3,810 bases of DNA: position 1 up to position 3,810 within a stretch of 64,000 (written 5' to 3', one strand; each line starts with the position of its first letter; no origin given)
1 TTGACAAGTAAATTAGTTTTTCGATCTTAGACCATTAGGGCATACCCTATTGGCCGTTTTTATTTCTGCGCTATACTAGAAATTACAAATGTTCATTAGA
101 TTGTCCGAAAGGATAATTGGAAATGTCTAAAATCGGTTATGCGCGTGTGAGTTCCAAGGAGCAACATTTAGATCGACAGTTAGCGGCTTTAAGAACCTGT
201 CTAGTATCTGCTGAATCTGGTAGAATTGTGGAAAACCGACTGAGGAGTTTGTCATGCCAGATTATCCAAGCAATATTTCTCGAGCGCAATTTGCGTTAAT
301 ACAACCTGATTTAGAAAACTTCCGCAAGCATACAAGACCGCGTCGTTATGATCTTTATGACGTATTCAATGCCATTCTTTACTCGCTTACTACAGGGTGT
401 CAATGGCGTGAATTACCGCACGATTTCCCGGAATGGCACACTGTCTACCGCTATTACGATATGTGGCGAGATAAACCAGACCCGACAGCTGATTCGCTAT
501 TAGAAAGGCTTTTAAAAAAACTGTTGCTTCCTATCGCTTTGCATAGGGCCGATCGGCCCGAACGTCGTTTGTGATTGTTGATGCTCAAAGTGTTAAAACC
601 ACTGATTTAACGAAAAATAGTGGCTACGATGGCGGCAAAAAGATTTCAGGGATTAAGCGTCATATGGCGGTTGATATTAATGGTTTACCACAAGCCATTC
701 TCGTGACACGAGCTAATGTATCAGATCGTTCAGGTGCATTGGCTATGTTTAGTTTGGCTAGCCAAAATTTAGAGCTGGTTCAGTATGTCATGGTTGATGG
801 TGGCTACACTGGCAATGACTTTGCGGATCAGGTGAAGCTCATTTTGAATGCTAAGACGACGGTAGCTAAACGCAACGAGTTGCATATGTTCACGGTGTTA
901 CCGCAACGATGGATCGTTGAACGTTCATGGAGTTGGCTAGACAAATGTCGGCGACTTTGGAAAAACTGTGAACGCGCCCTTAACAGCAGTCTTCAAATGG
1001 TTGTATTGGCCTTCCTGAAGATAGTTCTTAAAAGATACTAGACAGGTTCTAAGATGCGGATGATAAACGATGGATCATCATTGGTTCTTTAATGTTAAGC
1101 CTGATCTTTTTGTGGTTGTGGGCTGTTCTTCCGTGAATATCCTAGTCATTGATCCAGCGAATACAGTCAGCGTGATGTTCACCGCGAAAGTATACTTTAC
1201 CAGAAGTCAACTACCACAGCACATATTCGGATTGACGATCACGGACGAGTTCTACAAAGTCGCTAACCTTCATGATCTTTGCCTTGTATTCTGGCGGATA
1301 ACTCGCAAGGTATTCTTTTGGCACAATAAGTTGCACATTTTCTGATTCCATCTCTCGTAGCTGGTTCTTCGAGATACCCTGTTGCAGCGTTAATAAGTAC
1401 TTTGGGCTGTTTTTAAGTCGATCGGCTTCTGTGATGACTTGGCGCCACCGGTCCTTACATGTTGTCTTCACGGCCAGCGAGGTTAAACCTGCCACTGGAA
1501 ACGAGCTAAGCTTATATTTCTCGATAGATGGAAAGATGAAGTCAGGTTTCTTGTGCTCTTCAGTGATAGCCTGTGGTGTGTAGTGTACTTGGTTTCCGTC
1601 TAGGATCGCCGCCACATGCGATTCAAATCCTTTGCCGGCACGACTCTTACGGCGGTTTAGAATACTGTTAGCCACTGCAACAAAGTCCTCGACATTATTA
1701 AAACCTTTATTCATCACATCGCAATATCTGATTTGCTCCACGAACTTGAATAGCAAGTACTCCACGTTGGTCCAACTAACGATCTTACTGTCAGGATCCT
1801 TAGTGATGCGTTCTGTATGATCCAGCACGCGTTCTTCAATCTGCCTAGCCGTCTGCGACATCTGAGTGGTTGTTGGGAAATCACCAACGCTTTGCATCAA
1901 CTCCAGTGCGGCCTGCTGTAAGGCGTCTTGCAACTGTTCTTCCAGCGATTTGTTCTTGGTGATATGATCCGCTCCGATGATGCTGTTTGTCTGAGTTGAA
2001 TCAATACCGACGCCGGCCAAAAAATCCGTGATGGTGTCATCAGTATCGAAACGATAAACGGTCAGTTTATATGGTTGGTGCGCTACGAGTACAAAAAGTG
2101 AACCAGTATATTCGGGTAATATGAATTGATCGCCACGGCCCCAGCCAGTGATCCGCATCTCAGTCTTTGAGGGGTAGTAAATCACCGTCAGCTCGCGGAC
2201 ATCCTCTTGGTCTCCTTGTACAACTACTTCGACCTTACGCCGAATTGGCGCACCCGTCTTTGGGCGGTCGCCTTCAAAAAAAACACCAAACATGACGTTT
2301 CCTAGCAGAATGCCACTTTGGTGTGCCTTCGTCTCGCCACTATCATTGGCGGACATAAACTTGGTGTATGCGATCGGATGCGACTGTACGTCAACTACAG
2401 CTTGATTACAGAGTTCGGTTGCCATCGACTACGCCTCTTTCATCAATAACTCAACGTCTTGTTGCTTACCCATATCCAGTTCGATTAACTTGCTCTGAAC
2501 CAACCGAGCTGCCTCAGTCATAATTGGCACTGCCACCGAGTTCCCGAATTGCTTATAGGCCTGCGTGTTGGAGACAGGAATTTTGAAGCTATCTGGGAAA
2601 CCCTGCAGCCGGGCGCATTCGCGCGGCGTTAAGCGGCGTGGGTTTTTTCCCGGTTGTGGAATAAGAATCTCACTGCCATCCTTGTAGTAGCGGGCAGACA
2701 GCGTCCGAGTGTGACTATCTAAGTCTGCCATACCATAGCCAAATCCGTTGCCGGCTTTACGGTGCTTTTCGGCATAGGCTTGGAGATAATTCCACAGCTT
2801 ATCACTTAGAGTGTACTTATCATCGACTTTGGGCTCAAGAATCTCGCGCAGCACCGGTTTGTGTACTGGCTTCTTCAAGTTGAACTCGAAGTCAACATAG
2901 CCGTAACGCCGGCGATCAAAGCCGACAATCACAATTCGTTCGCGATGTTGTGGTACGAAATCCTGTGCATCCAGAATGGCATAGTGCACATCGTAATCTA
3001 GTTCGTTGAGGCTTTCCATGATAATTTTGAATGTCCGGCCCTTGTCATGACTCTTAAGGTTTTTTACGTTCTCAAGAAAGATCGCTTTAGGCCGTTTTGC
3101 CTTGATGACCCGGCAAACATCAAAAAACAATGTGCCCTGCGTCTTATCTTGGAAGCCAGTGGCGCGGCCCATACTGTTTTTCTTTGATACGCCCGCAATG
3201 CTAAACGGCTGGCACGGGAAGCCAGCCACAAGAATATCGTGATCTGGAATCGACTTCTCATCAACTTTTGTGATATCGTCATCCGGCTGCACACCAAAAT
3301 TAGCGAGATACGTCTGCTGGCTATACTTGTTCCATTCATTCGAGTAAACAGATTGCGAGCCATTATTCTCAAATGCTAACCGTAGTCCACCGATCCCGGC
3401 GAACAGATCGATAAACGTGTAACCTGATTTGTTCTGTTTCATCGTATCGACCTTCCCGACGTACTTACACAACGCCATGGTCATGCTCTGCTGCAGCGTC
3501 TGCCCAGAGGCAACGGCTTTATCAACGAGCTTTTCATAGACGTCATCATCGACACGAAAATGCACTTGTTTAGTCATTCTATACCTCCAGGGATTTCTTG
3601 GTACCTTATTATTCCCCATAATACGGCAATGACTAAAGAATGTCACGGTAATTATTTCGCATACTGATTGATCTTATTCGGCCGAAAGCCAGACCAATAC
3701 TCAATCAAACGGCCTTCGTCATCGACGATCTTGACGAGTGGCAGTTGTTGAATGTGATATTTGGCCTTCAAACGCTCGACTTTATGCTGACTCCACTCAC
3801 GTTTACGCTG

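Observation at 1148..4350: EcoRII-like restriction-modification cassette with an RHH-fused C5-methyltransferase and an NrdH-like gene, bracketed by 58-bp direct repeats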

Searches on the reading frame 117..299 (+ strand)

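Call 4: search_protein_families(library=pfam, proteins=[window:117-299:+], max_evalue=0.01)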
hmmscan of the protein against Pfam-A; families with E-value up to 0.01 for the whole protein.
window:117-299:+ (60 aa): 1 family
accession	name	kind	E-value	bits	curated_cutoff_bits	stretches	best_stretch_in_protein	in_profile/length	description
PF00239.26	Resolvase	-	6.8e-05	23.4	23.3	1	6-33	2-31/145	Resolvase, N terminal domain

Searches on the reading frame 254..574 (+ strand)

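Call 4: search_protein_families(library=pfam, proteins=[window:254-574:+], max_evalue=0.01)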
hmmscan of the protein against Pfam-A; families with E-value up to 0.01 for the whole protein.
window:254-574:+ (106 aa): 1 family
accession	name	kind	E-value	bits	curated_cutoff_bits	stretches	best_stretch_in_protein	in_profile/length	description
PF13340.11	DUF4096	-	3.5e-22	78.9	34.3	1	9-74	2-69/76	Putative transposase of IS4/5 family (DUF4096)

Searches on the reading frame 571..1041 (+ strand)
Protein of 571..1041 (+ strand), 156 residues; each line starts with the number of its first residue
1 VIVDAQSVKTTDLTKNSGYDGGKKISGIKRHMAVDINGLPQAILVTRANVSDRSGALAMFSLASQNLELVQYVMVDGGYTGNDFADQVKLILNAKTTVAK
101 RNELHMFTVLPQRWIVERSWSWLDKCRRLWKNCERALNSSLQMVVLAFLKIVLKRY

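Call 4: search_protein_families(library=pfam, proteins=[window:571-1041:+], max_evalue=0.01)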
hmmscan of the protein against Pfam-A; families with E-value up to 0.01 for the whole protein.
window:571-1041:+ (156 aa): 3 families
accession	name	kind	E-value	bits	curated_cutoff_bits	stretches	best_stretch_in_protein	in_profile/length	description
PF01609.27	DDE_Tnp_1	-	1e-22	81.3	23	1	2-147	8-195/200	Transposase DDE domain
PF13586.12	DDE_Tnp_1_2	-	4.2e-09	37.2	29.2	1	73-154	1-86/86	Transposase DDE domain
PF13612.12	DDE_Tnp_1_3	-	0.0086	16.5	27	1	25-117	43-135/155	Transposase DDE domain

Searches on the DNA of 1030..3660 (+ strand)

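Call 13: search_dna_similar(query=window:1042-3660:+, collection=plasmids, mode=distant, max_rows=30)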
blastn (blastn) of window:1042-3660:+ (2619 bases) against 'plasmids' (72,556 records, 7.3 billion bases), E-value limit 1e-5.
Records with a match: 3378; places in all: 3624; records where one place covers at least 80% of the query: 1.
Best place of each record, by identity: 90-95% 24; 80-90% 4; 60-80% 3350.
By first word of the organism name: Klebsiella 1171; Escherichia 834; Salmonella 501; Enterobacter 439; Citrobacter 192; Lacticaseibacillus 54; Raoultella 28; Leclercia 20; Serratia 14; Shigella 13; and 46 more.
By predicted mobility (MOB-suite, as given by PLSDB): conjugative 2552; non-mobilizable 490; mobilizable 336.
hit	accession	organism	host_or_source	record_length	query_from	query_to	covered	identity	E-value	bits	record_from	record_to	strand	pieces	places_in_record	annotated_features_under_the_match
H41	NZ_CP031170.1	Levilactobacillus brevis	Beer Keg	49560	174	2578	92%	75.9%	0e+0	1707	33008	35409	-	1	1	type II restriction endonuclease | dcm: DNA (cytosine-5-)-methyltransferase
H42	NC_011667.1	Thauera aminoaromatica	-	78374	1463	2378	27%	67.4%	2e-21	216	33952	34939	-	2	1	dcm: DNA (cytosine-5-)-methyltransferase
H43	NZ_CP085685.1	Pseudomonas ficuserectae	Mulberry blight tissue sample,Mulberry ...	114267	1500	2202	22%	67.8%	2e-21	191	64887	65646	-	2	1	dcm: DNA (cytosine-5-)-methyltransferase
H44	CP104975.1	Devosia sp. A8/3-2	Oxytropis tragacanthoides,cell ...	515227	1556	2378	21%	68.0%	2e-20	170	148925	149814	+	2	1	none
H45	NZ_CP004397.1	Celeribacter indicus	-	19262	1485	2209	20%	69.5%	1e-22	207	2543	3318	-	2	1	dcm: DNA (cytosine-5-)-methyltransferase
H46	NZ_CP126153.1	Sagittula sp. MA-2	Cell culture,Coastal seawater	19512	1485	2209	20%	69.3%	7e-20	205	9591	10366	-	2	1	dcm: DNA (cytosine-5-)-methyltransferase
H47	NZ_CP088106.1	Rhizobium ruizarguesonis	cell culture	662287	1485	2210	20%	67.6%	9e-19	177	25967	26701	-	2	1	dcm: DNA (cytosine-5-)-methyltransferase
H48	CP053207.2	Rhizobium leguminosarum bv. trifolii TA1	-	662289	1485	2210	20%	67.6%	9e-19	177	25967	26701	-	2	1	dcm: DNA (cytosine-5-)-methyltransferase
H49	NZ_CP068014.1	Paenarthrobacter ureafaciens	cell culture,in the nicotine environment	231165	1499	2206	19%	68.1%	2e-15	179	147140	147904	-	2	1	dcm: DNA (cytosine-5-)-methyltransferase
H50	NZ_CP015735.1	Arthrobacter sp. U41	Purified bacterial strains from deep ...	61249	1499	2182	19%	67.1%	1e-11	153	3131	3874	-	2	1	dcm: DNA (cytosine-5-)-methyltransferase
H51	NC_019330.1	Arthrobacter sp. J3.40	heavy aromatic hydrocarbon contaminated ...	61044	1499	2217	19%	67.5%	7e-14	150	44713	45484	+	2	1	dcm: DNA (cytosine-5-)-methyltransferase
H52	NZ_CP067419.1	Aeromonas media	cell culture,water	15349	1499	2206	17%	69.6%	6e-21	186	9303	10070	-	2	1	dcm: DNA (cytosine-5-)-methyltransferase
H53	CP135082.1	Agrobacterium pusense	Single cell,Heavy rainforest soil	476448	1515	2210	18%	67.4%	4e-10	149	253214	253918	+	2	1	record has no annotation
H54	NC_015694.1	Runella slithyformis DSM 19594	fresh water lake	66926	1875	2236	14%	68.1%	1e-23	120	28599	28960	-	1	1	dcm: DNA (cytosine-5-)-methyltransferase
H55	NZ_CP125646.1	Rhizobium sp. BT03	Phaseolus vulgaris,Pure culture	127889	1556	2209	13%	70.3%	2e-13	152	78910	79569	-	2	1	dcm: DNA (cytosine-5-)-methyltransferase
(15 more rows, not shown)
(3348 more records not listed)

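Call 15: get_annotated_region(hit=H41, flank=5000)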
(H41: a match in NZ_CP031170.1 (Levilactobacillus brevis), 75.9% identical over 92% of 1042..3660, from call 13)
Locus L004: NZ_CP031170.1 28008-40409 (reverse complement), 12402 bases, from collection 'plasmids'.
description: Levilactobacillus brevis strain UCCLBBS124 plasmid pUCCLBBS124_A, complete sequence
organism: Levilactobacillus brevis (NCBI taxid 1580)
taxonomy: Bacteria; Bacillota; Bacilli; Lactobacillales; Lactobacillaceae; Levilactobacillus; Levilactobacillus brevis
host: -; source: Beer Keg; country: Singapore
typing (MOB-suite, as given by PLSDB): conjugative; replicon rep_cluster_172; relaxase MOBP; mating-pair formation MPF_T
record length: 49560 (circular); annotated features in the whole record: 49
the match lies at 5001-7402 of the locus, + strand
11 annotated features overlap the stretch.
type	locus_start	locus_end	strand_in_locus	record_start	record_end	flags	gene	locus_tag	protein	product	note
CDS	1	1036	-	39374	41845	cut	-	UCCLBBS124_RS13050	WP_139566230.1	pLS20_p028 family conjugation system transmembrane protein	-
CDS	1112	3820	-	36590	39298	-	-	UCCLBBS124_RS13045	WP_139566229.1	VirD4-like conjugal transfer protein, CD1115 family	-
CDS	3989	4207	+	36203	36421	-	-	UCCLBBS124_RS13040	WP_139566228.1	helix-turn-helix transcriptional regulator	-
CDS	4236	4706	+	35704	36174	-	-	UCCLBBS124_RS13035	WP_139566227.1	hypothetical protein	-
CDS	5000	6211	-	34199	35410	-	-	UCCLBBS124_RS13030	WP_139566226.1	type II restriction endonuclease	GO:0009307 - DNA restriction-modification system [Evidence IEA]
CDS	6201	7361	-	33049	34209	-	dcm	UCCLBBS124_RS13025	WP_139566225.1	DNA (cytosine-5-)-methyltransferase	GO:0006304 - DNA modification [Evidence IEA]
CDS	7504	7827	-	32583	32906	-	-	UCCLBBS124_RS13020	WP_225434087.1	recombinase family protein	GO:0006310 - DNA recombination [Evidence IEA]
CDS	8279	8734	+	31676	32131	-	-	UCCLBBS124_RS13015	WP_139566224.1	hypothetical protein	-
CDS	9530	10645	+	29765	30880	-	-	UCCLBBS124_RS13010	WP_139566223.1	hypothetical protein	-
CDS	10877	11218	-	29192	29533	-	-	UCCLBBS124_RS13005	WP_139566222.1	hypothetical protein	-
CDS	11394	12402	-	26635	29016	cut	-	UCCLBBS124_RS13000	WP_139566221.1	isopeptide-forming domain-containing fimbrial protein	GO:0018262 - isopeptide cross-linking [Evidence IEA]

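Call 51: search_dna_similar(query=window:1030-1225:+, collection=plasmids, mode=distant, max_rows=30)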
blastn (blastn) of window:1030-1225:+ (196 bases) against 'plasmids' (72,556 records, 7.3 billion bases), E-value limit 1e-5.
Records with a match: 55; places in all: 59; records where one place covers at least 80% of the query: 25.
Best place of each record, by identity: 90-95% 24; 80-90% 1; 60-80% 30.
By first word of the organism name: Lacticaseibacillus 54; Lactiplantibacillus 1.
By predicted mobility (MOB-suite, as given by PLSDB): mobilizable 41; conjugative 12; non-mobilizable 2.
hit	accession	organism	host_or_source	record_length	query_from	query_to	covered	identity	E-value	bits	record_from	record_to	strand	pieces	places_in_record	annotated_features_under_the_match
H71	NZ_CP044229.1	Lacticaseibacillus rhamnosus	Homo sapiens,cell culture,intestinal ...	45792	1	172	88%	76.9%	1e-27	129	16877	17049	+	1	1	hypothetical protein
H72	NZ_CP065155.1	Lacticaseibacillus paracasei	organism,Tibetan kefir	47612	1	172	88%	76.9%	1e-27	129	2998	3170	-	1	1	hypothetical protein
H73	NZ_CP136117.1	Lacticaseibacillus rhamnosus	human,blood (terminal ileitis)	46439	1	172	88%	76.9%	1e-27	129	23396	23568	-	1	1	hypothetical protein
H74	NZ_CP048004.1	Lacticaseibacillus paracasei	Canine,Single cell,Canine feces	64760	1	163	83%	77.9%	1e-28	132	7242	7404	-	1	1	hypothetical protein | IS5 family transposase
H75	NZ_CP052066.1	Lacticaseibacillus paracasei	Homo sapiens,whole organism,feces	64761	1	163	83%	77.9%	1e-28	132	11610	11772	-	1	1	hypothetical protein | IS5 family transposase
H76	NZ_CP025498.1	Lacticaseibacillus paracasei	cell culture,Korean adult feces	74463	1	163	83%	77.3%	5e-27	128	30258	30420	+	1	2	hypothetical protein | IS5 family transposase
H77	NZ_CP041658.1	Lacticaseibacillus paracasei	Homo sapiens,human-fecal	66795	1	163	83%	77.3%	5e-27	128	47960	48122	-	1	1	hypothetical protein | IS5 family transposase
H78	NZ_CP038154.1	Lacticaseibacillus paracasei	whole organism,Milk fan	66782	1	163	83%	77.3%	5e-27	128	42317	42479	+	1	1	hypothetical protein | IS5 family transposase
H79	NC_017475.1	Lacticaseibacillus paracasei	traditional dairy products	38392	1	163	83%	77.3%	5e-27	128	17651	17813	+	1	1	hypothetical protein | IS5 family transposase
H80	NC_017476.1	Lacticaseibacillus paracasei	homemade koumiss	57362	1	163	83%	77.3%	5e-27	128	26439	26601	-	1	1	hypothetical protein | IS5 family transposase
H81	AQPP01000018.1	Lacticaseibacillus paracasei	Actimel product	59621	1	163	83%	77.3%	5e-27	128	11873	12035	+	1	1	none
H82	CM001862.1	Lacticaseibacillus paracasei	Actimel product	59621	1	163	83%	77.3%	5e-27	128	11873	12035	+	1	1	none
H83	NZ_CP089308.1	Lacticaseibacillus paracasei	single cell,cheese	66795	1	163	83%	77.3%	5e-27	128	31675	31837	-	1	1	hypothetical protein | IS5 family transposase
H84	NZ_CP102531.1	Lacticaseibacillus paracasei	Homo sapiens,Cell culture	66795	1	163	83%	77.3%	5e-27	128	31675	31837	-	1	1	hypothetical protein | IS5 family transposase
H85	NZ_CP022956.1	Lacticaseibacillus paracasei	cell cuture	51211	1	163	83%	77.3%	5e-27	128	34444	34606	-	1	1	hypothetical protein | IS5 family transposase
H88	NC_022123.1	Lacticaseibacillus paracasei subsp. paracasei 8700:2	Homo sapiens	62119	4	163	82%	78.1%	4e-28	132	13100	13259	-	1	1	hypothetical protein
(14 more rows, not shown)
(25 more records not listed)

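Call 52: get_annotated_region(hit=H88, flank=2500)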
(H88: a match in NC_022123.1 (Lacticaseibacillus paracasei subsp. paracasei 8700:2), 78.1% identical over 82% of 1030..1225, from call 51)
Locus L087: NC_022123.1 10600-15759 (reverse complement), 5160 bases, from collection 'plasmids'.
description: Lacticaseibacillus paracasei subsp. paracasei 8700:2 plasmid 2, complete sequence
organism: Lacticaseibacillus paracasei subsp. paracasei 8700:2 (NCBI taxid 537973)
taxonomy: Bacteria; Bacillota; Bacilli; Lactobacillales; Lactobacillaceae; Lacticaseibacillus; Lacticaseibacillus paracasei; Lacticaseibacillus paracasei subsp. paracasei 8700:2
host: -; source: Homo sapiens; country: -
typing (MOB-suite, as given by PLSDB): mobilizable; relaxase MOBP,MOBP
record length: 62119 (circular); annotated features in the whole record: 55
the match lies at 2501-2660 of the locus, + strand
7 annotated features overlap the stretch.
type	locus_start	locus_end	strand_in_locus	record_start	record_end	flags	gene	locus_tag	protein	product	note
CDS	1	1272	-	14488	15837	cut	-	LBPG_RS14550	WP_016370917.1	FAD-dependent oxidoreductase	-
CDS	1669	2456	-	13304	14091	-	-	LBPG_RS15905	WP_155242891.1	IS5 family transposase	-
CDS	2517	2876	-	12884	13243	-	-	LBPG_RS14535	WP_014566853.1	hypothetical protein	-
CDS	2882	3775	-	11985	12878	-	-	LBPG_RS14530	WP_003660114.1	DNA/RNA non-specific endonuclease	-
CDS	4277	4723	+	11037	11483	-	-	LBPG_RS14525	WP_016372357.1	hypothetical protein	-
CDS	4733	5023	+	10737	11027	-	-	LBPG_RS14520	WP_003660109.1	hypothetical protein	-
CDS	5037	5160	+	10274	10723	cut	-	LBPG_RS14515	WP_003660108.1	hypothetical protein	-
